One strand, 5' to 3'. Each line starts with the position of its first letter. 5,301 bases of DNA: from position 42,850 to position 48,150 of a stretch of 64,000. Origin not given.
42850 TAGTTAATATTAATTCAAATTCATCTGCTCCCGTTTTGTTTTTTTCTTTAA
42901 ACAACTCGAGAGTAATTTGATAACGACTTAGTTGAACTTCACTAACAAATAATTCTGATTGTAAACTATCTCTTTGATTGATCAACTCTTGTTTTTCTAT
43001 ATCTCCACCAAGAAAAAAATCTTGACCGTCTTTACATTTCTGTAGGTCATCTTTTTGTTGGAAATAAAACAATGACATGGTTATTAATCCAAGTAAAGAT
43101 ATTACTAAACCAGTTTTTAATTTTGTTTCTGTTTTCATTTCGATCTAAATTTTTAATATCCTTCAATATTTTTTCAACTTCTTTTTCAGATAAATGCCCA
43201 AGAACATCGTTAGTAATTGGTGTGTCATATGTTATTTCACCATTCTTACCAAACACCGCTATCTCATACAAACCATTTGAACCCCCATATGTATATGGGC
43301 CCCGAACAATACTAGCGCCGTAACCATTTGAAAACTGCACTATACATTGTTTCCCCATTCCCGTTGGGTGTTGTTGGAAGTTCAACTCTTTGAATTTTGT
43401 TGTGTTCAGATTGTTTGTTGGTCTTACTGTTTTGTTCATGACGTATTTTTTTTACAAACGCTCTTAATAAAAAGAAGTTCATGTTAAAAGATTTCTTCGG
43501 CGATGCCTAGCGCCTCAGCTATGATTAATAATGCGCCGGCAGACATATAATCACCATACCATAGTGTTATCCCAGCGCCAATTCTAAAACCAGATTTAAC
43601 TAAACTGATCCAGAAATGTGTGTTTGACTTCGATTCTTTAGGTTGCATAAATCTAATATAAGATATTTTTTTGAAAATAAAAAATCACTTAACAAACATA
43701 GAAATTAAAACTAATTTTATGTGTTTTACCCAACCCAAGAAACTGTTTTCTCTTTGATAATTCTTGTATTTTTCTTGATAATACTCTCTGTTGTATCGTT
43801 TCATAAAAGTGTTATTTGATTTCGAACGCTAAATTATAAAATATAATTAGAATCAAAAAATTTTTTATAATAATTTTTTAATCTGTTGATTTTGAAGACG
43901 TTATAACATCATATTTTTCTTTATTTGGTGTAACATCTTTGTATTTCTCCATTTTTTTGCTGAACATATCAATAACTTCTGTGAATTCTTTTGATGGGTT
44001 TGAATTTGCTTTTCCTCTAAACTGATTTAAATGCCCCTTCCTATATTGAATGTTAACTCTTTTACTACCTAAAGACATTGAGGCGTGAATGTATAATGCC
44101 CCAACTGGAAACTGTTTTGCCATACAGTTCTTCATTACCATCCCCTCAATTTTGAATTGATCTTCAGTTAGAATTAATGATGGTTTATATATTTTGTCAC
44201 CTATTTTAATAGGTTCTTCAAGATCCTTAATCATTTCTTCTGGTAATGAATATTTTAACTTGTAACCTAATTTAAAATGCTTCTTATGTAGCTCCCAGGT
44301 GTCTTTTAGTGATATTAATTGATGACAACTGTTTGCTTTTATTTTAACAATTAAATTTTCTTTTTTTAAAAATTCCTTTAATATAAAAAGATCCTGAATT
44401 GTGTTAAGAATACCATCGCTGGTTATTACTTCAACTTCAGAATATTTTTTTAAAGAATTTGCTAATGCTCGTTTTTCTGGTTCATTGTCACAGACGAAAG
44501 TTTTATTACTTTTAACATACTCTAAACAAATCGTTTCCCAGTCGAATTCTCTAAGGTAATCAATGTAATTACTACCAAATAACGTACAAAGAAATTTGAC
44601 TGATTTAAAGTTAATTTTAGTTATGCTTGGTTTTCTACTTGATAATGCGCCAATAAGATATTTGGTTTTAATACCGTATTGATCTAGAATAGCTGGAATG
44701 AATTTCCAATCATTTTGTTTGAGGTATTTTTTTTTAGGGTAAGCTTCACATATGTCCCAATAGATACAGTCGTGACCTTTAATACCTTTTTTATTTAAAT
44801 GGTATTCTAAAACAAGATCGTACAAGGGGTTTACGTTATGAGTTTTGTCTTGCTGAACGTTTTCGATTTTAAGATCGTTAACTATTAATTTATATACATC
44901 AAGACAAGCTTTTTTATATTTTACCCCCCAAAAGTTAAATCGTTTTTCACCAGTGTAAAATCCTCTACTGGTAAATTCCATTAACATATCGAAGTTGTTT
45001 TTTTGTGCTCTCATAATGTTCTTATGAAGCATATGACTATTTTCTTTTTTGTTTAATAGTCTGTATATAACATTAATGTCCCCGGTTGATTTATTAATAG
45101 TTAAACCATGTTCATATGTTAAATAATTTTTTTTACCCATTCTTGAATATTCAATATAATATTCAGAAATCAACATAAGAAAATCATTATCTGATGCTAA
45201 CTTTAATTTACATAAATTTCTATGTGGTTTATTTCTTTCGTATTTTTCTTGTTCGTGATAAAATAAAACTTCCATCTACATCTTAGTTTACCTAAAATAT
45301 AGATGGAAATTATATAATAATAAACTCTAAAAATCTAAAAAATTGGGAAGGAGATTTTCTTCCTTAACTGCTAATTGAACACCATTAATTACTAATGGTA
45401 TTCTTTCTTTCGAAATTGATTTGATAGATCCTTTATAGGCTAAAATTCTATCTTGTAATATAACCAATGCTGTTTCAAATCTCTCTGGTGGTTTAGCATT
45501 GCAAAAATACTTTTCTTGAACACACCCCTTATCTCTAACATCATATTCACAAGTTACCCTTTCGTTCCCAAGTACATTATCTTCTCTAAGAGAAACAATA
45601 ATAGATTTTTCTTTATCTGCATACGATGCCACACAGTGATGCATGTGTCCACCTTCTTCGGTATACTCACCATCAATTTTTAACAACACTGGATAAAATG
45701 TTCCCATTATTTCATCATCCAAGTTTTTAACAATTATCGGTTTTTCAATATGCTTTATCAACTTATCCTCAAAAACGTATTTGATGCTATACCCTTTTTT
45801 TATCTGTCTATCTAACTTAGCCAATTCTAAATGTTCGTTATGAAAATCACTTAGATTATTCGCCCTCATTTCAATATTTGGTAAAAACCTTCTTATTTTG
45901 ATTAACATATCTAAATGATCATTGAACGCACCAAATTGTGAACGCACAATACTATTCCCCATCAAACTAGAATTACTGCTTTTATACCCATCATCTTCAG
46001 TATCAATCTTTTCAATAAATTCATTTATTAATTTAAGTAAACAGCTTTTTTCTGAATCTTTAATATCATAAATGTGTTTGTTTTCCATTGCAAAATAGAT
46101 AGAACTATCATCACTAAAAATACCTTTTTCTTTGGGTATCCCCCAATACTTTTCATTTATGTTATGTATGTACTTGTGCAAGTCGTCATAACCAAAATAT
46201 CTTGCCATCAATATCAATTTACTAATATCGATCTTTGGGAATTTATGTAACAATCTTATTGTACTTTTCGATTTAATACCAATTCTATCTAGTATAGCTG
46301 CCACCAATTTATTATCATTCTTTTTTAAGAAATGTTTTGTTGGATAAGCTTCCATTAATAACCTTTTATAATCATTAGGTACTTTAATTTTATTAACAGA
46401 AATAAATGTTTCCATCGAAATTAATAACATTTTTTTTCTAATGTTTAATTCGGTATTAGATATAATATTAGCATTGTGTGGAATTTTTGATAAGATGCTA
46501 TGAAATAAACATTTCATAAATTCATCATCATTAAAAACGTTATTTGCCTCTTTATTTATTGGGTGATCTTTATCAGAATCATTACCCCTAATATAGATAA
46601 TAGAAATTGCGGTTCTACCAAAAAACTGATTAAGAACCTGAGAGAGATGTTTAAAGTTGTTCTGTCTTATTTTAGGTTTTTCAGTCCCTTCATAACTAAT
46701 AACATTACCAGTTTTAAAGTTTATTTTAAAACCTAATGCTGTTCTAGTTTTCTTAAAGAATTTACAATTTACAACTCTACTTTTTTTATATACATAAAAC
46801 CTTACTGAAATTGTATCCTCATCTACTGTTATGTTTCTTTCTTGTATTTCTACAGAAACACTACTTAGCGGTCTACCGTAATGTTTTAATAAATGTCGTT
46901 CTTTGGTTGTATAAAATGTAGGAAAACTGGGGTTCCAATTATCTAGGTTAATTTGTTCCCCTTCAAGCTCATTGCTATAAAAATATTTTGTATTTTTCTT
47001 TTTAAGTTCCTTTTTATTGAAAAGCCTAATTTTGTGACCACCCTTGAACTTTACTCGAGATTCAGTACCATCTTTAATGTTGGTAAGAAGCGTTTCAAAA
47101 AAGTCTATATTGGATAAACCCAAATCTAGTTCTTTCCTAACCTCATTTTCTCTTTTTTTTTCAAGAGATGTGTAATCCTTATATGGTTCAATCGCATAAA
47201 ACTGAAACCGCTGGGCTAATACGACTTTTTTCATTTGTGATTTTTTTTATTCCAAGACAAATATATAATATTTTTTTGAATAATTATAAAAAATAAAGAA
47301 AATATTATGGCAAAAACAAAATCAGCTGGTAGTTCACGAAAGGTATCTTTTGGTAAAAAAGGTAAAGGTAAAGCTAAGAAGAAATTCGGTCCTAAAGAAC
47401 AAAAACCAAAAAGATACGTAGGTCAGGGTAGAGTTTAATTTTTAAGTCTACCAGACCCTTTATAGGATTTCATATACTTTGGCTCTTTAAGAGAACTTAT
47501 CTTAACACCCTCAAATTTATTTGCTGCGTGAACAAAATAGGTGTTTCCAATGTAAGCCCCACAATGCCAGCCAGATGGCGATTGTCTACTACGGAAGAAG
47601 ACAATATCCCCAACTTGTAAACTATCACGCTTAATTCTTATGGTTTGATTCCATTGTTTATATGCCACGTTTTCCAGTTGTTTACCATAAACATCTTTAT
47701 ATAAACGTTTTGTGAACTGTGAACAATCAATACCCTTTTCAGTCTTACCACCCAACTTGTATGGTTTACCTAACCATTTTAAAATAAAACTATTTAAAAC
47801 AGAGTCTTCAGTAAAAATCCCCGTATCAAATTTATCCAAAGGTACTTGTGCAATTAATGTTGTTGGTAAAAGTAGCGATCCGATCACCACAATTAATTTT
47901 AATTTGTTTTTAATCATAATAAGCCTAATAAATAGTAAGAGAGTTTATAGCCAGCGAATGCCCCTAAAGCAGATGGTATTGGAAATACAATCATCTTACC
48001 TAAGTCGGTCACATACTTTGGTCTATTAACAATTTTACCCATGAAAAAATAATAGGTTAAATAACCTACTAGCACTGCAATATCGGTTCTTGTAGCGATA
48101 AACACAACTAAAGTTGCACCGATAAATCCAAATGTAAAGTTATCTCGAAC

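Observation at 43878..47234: Tandem paralogous large proteins (465 and 635 aa) with a conserved C-terminal E-G-x-M-x-x-C block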

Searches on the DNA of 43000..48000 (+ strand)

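Call 6: search_dna_similar(query=window:43000-48000:+, collection=phages, mode=near)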
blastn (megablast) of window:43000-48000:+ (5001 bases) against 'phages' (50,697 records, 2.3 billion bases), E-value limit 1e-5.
No match.

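Call 108: search_rna_families(source=window, start=43000, end=48000, threshold=evalue, max_evalue=1)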
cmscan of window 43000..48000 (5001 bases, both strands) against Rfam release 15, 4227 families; matches with E-value up to 1: 1.
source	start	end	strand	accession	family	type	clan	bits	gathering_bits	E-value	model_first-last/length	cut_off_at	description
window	43522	43579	-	RF01107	SBRMV1_UPD-PKf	Cis-reg;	-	22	39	0.9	1-27/27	no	Pseudoknot of upstream pseudoknot domain (UPD) of the 3'UTR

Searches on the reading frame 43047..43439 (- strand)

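Call 11: search_protein_families(library=pfam, proteins=[window:43047-43439:-], max_evalue=0.01)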
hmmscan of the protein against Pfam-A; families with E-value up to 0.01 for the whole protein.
window:43047-43439:- (130 aa): 0 families

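Call 12: search_protein_families(library=phrogs, proteins=[window:43047-43439:-], max_evalue=0.001)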
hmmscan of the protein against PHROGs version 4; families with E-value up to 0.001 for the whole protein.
window:43047-43439:- (130 aa): 1 family
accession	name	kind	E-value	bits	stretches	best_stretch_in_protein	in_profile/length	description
phrog_4074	-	unknown function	1.1e-20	74.5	1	14-98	6-89/90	-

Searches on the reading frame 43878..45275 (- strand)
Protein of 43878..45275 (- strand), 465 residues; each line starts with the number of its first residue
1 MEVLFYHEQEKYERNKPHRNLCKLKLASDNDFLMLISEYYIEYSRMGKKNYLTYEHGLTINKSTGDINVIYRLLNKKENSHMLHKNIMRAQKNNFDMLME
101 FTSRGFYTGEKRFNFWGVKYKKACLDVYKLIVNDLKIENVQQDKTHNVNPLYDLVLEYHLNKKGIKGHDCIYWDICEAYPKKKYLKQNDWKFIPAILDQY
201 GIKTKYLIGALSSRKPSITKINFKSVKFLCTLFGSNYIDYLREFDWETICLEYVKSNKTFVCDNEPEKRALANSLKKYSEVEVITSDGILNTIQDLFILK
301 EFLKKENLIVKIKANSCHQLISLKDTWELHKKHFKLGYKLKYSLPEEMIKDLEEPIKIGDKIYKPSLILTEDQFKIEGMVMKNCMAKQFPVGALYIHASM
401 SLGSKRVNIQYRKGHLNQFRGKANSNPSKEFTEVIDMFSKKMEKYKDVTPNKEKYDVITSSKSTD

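Call 4: search_protein_families(library=pfam, proteins=[window:43878-45275:-], max_evalue=10)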
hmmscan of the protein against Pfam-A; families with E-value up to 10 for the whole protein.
window:43878-45275:- (465 aa): 0 families

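Call 5: search_protein_families(library=phrogs, proteins=[window:43878-45275:-], max_evalue=1)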
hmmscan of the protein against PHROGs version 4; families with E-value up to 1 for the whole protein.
window:43878-45275:- (465 aa): 0 families

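Call 20: find_homologous_proteins(query=window:43878-45275:-)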
Query window:43878-45275:- (465 aa): 270 proteins with E <= 0.001 among 3429 candidates; the best 120 are listed.
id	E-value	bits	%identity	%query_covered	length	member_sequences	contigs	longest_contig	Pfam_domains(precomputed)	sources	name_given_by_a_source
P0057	0.0e+0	1011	94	100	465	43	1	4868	-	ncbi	-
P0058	1.0e-248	844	77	98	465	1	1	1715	-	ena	-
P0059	1.0e-248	844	76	100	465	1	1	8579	-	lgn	-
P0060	3.4e-248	842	76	100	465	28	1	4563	-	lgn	-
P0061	7.5e-248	841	76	100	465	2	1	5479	-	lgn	-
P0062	3.7e-239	812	74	100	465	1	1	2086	-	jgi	-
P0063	2.1e-233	794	72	99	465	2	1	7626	-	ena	-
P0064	3.1e-217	740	67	100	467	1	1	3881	-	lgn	-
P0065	1.0e-216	738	66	99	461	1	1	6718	-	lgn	-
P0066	5.3e-214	730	65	100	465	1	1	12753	-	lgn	-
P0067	1.9e-205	701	65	99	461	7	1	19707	-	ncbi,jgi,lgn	jgi:hypothetical protein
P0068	8.8e-204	696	65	99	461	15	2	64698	-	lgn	-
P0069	6.2e-203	693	64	99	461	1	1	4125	-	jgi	jgi:hypothetical protein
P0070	7.9e-203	693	64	99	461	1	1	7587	-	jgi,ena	-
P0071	8.9e-203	693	64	99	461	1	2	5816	-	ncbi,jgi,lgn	jgi:hypothetical protein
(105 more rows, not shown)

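Call 26: search_protein_families(library=padloc, proteins=[window:43878-45275:-], max_evalue=1)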
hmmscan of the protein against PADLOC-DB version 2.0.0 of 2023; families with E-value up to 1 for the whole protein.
window:43878-45275:- (465 aa): 2 families
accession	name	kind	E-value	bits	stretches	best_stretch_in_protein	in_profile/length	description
PDLC04190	HEC-01B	-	0.0029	15.9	1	163-285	41-161/168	-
PDLC00619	ZorC1|ZorC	-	0.0099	12.7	1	239-321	56-139/437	EH signature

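Call 27: search_protein_families(library=ncbifam, proteins=[window:43878-45275:-], max_evalue=1)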
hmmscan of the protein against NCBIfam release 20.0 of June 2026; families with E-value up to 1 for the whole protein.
window:43878-45275:- (465 aa): 0 families

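Call 40: predict_structure(alignment_id=A2)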
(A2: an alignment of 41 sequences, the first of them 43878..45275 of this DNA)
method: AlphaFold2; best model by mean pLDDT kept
length: 465 residues; sequences in the alignment: 41
mean_pLDDT: 90.2   pTM: 0.75
mean pLDDT of the five models: 90.2, 89.5, 89.4, 89.2, 87.3
residues with pLDDT >= 90: 319; 70-90: 128; 50-70: 14; < 50: 4
segments of 3 or more residues with pLDDT < 50: 462-465
pLDDT, mean of each block of 10 residues (from residue 1): 96 91 97 98 91 97 97 93 92 96 94 90 96 85 73 95 91 91 94 95 92 82 94 94 93 87 94 90 75 94 88 89 90 87 93 94 94 88 83 88 92 92 88 93 91 80 39
secondary structure, 60 per line:
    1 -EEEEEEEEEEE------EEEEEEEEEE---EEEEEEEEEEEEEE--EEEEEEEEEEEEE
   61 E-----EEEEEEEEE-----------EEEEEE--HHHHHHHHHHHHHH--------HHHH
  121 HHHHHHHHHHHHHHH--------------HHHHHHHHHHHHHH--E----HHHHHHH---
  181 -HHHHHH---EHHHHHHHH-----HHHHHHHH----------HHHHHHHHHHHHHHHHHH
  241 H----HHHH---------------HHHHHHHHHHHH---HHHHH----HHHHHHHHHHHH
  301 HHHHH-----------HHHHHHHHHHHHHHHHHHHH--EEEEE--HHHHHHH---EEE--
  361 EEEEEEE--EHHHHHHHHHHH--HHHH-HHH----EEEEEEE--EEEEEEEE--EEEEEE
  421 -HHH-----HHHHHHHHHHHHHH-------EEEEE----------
elements in order: E2-12 E19-28 E32-45 E48-61 E67-75 E87-92 H95-108 H117-135 H150-163 H171-177 H182-187 H192-199 H205-212 H223-241 H246-249 H265-276 H280-284 H289-305 H317-336 E339-343 H346-352 E356-358 E361-367 H371-381 H384-387 E396-402 E405-412 E415-420 H430-443 E451-455

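Call 73: fold_search(model_id=the predicted structure, library=pdb)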
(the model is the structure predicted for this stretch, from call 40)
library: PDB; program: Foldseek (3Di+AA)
matches with E <= 10: 312; with E <= 0.001: 0
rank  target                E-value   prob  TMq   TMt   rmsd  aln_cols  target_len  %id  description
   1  9b7j_N                1.5e-01  0.41  0.12  0.19  19.0       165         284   10  Cryo-EM structure of human dynactin complex bound to Chlamydia effector Dre1 (released 2025-04-16)
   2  9b85_N                2.2e-01  0.33  0.12  0.19  19.0       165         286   10  Cryo-EM structure of human dynactin complex bound to Chlamydia effector Dre1 (released 2025-04-16)
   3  7fik_E                2.2e-01  0.08  0.14  0.06  25.8       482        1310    8  The cryo-EM structure of the CR subunit from X. laevis NPC (released 2022-11-09)
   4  7wb4_E                2.6e-01  0.04  0.11  0.06  27.1       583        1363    8  Cryo-EM structure of the NR subunit from X. laevis NPC (released 2022-03-02)
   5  8f8q_G                3.7e-01  0.25  0.12  0.19  17.5       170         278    9  Cryo-EM structure of the CapZ-capped barbed end of F-actin (released 2023-06-07)
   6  5w0x                  4.1e-01  0.80  0.14  0.29   9.8       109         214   11  Crystal structure of mouse TOR signaling pathway regulator-like (TIPRL) delta 94-103 (released 2018-01-17)
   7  6tps_P                4.1e-01  0.03  0.08  0.07  29.5       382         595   12  early intermediate RNA Polymerase I Pre-initiation complex - eiPIC (released 2020-03-18)
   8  3aae_F                4.3e-01  0.10  0.09  0.15  18.0       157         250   11  Crystal structure of Actin capping protein in complex with CARMIL fragment (released 2010-11-17)
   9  8p94_U                4.6e-01  0.25  0.14  0.21  21.5       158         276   10  Cryo-EM structure of cortactin stabilized Arp2/3-complex nucleated actin branches (released 2024-01-03)
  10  7uio_An               5.1e-01  0.03  0.07  0.04  25.4       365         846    7  Mediator-PIC Early (Composite Model) (released 2023-03-01)
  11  1izn_C                5.4e-01  0.28  0.14  0.22  21.0       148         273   10  Crystal Structure of Actin Filament Capping Protein CapZ (released 2003-04-08)
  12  3aaa_A                6.3e-01  0.25  0.12  0.20  15.7       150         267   10  Crystal Structure of Actin capping protein in complex with V-1 (released 2010-08-04)
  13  7ccc_C                6.6e-01  0.28  0.14  0.22  18.0       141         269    9  The structure of the actin filament uncapping complex mediated by twinfilin (released 2021-02-03)
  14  9ec0_C                6.6e-01  0.21  0.14  0.21  21.2       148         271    7  Structure of the CARMIL dimer bound to Capping Protein (released 2026-01-21)
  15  5k47_A                6.6e-01  0.05  0.10  0.10  24.4       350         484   10  CryoEM structure of the human Polycystin-2/PKD2 TRP channel (released 2016-08-24)
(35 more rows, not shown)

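Call 78: find_related_loci(query=A2, collection=viral_contigs, flank=6000)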
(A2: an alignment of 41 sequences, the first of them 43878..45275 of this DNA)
Query A2 (465 aa) in viral_contigs; peptide patterns used: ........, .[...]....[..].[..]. (x = any residue, [..] = any of these).
299 stretches matched a pattern; 209 encode a relative of the query (tblastn E <= 1e-3); the best 80 are kept; 79 distinct loci.
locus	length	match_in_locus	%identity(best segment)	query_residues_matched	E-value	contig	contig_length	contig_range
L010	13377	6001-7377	92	1-459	0e+0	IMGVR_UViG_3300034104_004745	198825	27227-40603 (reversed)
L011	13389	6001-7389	77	1-463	0e+0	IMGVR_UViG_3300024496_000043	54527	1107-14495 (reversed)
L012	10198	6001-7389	77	1-463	0e+0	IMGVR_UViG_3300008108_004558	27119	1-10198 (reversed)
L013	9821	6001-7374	55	1-458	1e-167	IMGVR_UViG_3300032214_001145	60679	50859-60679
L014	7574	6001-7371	53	1-460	8e-167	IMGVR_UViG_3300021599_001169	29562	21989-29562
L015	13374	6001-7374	54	1-458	2e-164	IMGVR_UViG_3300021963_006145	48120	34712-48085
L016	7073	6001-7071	63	1-356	1e-156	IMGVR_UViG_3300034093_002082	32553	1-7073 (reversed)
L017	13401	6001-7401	47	1-462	1e-134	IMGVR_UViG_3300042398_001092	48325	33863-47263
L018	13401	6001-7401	47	1-462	1e-134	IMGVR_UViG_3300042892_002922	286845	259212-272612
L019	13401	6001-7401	47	1-462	1e-134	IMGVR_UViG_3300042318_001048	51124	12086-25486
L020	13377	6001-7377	63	1-458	0e+0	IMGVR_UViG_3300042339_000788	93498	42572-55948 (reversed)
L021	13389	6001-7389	77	1-463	0e+0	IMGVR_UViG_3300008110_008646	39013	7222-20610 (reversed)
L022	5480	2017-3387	46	9-460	2e-130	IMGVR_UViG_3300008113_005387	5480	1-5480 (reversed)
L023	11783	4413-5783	46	9-460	9e-130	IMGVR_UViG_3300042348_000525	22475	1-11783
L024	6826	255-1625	46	9-460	8e-130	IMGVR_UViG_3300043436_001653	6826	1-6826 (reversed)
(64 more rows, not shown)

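Call 79: search_dna_similar(query=window:43878-45275:-, collection=phages, mode=protein, max_evalue=0.01)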
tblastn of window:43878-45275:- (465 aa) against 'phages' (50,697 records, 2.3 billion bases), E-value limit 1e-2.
No match.

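Call 116: search_solved_structures(query=A2, max_evalue=10)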
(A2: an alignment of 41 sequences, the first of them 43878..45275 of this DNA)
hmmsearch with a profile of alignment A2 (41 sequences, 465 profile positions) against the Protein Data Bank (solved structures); distinct sequences matched with E-value up to 10: 0.

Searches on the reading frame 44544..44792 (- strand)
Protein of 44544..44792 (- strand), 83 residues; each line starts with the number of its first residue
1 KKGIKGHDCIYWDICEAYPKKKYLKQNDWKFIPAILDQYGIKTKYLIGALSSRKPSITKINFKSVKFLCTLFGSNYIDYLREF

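Call 100: search_protein_families(library=pfam, proteins=[window:44544-44792:-], max_evalue=10)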
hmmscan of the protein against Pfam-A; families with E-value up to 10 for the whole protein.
seq(83 aa): 0 families
